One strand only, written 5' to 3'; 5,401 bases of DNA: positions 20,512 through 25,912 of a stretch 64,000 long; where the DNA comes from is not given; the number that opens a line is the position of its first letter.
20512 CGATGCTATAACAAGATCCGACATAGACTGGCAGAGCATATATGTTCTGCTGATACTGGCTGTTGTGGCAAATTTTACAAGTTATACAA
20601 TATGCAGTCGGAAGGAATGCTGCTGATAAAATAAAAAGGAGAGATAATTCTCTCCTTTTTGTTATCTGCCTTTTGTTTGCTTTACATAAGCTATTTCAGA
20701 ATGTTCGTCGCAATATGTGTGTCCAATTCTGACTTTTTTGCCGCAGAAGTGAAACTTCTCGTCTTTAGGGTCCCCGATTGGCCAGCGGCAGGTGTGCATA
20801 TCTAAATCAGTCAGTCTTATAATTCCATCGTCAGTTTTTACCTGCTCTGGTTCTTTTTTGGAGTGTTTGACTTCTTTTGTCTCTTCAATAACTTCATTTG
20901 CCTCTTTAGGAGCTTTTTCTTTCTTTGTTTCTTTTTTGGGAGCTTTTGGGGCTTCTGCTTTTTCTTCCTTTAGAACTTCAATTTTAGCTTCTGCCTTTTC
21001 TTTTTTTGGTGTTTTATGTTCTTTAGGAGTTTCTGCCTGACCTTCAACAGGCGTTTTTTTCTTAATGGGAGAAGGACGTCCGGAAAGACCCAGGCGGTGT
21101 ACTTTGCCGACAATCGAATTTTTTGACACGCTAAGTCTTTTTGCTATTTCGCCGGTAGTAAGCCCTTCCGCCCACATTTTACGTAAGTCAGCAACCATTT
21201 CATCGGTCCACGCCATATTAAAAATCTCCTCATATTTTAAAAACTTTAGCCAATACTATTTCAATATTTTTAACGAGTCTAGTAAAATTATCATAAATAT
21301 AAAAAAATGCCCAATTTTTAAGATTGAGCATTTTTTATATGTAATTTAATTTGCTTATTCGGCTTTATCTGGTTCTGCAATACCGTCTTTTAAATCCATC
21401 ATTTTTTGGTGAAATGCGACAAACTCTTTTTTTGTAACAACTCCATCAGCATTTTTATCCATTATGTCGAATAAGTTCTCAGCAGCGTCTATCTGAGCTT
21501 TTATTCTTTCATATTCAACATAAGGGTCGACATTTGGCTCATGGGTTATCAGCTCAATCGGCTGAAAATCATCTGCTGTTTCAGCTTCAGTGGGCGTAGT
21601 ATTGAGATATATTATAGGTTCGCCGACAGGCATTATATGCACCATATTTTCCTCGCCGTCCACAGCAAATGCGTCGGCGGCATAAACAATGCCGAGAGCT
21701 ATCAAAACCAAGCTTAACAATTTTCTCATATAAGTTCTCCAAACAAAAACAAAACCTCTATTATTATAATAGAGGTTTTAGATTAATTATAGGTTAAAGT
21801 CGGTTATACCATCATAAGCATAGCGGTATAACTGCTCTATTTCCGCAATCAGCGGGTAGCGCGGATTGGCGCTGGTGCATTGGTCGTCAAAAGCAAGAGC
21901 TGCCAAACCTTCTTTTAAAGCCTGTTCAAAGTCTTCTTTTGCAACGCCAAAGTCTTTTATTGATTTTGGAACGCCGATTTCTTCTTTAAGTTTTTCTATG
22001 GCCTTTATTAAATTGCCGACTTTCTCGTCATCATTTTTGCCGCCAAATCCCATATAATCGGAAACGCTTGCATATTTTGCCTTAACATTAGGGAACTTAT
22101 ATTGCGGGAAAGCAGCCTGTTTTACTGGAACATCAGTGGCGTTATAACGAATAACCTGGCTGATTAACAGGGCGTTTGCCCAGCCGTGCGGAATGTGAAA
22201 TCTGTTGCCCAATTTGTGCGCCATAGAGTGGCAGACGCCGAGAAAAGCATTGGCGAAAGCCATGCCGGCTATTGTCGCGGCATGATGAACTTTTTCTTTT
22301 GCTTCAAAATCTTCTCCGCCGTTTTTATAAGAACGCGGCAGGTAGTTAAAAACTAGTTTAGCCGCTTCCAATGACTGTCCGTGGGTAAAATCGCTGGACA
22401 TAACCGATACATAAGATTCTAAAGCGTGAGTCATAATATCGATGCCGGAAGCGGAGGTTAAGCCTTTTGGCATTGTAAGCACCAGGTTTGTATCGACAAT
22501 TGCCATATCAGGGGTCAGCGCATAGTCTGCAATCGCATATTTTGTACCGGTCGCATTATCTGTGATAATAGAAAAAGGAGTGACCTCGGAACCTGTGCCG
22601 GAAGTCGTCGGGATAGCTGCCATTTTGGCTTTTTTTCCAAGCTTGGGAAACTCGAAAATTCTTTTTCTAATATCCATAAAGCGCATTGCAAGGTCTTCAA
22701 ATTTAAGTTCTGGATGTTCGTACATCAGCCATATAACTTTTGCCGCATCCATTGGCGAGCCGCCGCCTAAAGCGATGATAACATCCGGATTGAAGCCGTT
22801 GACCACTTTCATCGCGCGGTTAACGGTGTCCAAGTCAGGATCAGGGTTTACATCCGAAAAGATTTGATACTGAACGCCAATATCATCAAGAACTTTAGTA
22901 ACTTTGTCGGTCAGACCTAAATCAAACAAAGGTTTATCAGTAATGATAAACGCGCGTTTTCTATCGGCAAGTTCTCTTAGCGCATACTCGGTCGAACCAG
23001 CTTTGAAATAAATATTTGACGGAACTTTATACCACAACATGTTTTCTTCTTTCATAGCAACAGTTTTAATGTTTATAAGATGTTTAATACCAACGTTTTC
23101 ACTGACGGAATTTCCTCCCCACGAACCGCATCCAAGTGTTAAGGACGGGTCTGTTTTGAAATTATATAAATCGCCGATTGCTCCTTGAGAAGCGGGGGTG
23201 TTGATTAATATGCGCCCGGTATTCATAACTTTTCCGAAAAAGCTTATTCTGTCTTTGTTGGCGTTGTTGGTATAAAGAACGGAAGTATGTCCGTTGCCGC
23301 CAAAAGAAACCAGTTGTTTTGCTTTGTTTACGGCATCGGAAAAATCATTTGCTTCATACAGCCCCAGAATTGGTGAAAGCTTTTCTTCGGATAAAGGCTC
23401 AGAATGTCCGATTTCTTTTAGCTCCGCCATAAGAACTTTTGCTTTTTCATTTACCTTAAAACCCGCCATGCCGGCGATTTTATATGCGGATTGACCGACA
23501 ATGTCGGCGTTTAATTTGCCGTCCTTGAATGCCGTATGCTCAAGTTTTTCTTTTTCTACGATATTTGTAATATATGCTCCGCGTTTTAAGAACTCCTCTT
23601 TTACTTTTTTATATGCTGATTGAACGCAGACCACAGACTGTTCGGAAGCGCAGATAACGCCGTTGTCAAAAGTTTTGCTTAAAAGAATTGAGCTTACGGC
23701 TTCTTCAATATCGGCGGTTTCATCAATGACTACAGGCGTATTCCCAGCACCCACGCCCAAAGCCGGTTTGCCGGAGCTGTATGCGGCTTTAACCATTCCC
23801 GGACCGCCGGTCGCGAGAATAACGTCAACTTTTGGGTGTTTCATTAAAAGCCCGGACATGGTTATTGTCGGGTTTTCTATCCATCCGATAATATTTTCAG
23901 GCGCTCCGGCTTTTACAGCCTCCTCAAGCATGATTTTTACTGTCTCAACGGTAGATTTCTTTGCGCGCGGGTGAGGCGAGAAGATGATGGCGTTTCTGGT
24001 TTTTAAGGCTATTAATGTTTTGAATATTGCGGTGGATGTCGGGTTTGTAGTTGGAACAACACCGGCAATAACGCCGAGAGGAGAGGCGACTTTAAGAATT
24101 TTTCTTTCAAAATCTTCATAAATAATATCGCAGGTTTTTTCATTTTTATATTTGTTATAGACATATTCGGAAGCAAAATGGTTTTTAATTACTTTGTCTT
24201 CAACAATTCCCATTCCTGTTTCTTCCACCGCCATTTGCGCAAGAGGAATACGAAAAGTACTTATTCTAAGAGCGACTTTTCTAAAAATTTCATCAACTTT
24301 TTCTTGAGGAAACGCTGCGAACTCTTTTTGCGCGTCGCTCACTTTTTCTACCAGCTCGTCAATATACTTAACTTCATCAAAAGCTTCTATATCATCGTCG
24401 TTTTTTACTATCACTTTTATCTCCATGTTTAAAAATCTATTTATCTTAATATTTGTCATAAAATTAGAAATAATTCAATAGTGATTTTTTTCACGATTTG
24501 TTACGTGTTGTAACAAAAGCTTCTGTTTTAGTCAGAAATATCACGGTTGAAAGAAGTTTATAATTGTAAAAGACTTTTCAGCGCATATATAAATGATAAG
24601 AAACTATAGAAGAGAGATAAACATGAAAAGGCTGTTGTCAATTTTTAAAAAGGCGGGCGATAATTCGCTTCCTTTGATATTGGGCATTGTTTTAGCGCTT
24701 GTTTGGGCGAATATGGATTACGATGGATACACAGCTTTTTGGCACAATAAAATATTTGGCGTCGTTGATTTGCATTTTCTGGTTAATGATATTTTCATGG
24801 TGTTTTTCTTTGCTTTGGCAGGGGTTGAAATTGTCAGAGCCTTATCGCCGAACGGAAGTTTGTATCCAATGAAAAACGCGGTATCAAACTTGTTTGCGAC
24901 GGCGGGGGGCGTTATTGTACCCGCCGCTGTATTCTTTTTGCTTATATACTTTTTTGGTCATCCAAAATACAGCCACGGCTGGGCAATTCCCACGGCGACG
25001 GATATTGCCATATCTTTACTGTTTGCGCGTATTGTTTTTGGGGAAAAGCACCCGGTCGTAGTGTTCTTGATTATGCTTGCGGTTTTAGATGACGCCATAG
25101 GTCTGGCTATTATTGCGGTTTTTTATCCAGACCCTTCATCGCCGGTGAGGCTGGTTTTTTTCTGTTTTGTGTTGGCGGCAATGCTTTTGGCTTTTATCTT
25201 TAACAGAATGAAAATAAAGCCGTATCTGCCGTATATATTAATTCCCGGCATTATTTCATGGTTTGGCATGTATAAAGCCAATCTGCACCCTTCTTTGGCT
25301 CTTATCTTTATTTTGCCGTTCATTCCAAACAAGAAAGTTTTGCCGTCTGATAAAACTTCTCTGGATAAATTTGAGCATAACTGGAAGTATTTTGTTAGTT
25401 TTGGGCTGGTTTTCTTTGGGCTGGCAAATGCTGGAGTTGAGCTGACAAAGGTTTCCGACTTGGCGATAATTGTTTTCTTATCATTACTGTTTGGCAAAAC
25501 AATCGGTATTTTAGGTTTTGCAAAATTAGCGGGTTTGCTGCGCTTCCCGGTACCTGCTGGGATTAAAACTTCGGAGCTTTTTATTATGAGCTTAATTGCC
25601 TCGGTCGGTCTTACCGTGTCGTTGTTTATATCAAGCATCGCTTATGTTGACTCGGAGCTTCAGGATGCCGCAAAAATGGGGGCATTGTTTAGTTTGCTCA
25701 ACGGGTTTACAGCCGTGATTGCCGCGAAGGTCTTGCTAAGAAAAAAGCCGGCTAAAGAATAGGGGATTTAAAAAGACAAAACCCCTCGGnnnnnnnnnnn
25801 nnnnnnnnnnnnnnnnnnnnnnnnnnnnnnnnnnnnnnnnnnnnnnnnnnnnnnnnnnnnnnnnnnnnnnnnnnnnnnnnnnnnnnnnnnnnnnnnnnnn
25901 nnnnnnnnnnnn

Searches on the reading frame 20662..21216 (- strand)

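Call 92: search_protein_families(library=pfam, proteins=[window:20662-21216:-], max_evalue=0.001)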
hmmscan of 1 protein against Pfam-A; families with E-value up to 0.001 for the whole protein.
window:20662-21216:- (184 aa): 1 family
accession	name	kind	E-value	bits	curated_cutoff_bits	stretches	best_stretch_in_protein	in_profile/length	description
PF07750.17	GcrA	-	3.6e-37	128.6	26.9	1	1-182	1-150/155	GcrA cell cycle regulator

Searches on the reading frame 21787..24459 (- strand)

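Call 14: search_protein_families(library=ncbifam, proteins=[window:21787-24459:-], max_evalue=0.00001)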
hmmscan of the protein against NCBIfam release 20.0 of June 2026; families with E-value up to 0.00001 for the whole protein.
window:21787-24459:- (890 aa): 46 families (the best 25 are shown)
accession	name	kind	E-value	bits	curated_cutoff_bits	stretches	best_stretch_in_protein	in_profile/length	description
NF010378.0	PRK13805.1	equivalog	0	1368.9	951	1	25-885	8-867/872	bifunctional acetaldehyde-CoA/alcohol dehydrogenase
TIGR02518.1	EutH_ACDH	equivalog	4e-154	514.1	620.1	1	31-469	8-443/488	acetaldehyde dehydrogenase (acetylating)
NF047625.1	AcylSulfactDhSauS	equivalog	2.5e-109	366.2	600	1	30-470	3-443/464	acylating sulfoacetaldehyde dehydrogenase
TIGR02638.1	lactal_redase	equivalog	6.2e-85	285.3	523.15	1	482-878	9-379/379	lactaldehyde reductase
NF041833.1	Fe_ADH_ErcA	equivalog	1.4e-79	268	550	1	498-881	28-381/382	alcohol dehydrogenase-like regulatory protein ErcA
NF011927.0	PRK15398.1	subfamily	1.7e-79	267.7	403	1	31-426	36-423/465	aldehyde dehydrogenase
NF007911.0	PRK10624.1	equivalog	4e-79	266.3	537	1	484-882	12-382/382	lactaldehyde reductase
NF053866.1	CholDhdGbsBBac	equivalog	3.9e-64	216.7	550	1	474-882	9-391/392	choline dehydrogenase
NF007363.0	PRK09860.1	equivalog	8.6e-63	212.7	581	1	479-881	8-382/383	L-threonine dehydrogenase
NF058672.1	4HyButDHCUPNE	equivalog_domain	1.9e-54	185.3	500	1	483-874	10-370/378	4-hydroxybutyrate dehydrogenase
NF050025.1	SulfAcetaldRedSarD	equivalog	2e-53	181.6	700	1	499-855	29-362/385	sulfoacetaldehyde reductase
NF011998.0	PRK15454.1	equivalog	4e-53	180.6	556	1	501-879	50-392/395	ethanolamine utilization ethanol dehydrogenase EutG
TIGR03405.1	Phn_Fe-ADH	equivalog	1.1e-49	169.2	423.7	1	479-782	3-297/355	iron-containing alcohol dehydrogenase PsrA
TIGR04266.1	NDMA_methanol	equivalog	2.9e-23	82.4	625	1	501-774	39-304/420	NDMA-dependent methanol dehydrogenase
NF041822.1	daptide_DH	equivalog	4.7e-18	65.2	300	1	503-694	3-186/363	daptide-type RiPP biosynthesis dehydogenase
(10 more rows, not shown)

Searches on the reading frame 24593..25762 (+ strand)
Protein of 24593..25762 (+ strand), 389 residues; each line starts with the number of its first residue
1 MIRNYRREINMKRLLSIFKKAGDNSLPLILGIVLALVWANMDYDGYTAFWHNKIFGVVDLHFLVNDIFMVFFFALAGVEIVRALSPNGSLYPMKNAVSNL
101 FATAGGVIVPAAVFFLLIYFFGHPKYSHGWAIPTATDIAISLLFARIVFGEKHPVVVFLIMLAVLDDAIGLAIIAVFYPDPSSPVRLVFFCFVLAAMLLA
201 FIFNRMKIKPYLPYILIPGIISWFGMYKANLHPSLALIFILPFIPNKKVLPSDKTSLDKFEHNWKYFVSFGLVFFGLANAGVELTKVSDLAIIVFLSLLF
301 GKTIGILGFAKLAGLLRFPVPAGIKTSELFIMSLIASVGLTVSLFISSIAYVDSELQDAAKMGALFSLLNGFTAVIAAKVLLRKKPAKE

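Call 14: search_protein_families(library=ncbifam, proteins=[window:24593-25762:+], max_evalue=0.00001)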
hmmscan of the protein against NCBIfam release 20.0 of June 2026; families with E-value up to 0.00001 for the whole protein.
window:24593-25762:+ (389 aa): 5 families
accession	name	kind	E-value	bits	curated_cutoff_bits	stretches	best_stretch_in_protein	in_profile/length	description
NF007111.0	PRK09560.1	subfamily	1.7e-58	198.3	423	1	11-384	8-381/389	Na(+)/H(+) antiporter NhaA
NF007112.0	PRK09561.1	subfamily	1.8e-48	165.4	408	1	12-383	3-381/389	sodium/proton antiporter NhaA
TIGR00773.1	NhaA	equivalog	6.8e-48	163.5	254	1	25-369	9-364/374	Na+/H+ antiporter NhaA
NF011428.0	PRK14856.1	equivalog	9.5e-38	130.1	639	2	8-254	7-255/438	sodium/proton antiporter NhaA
NF011427.0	PRK14854.1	subfamily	2.1e-34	119.2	558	1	59-383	55-380/383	pH-dependent sodium/proton antiporter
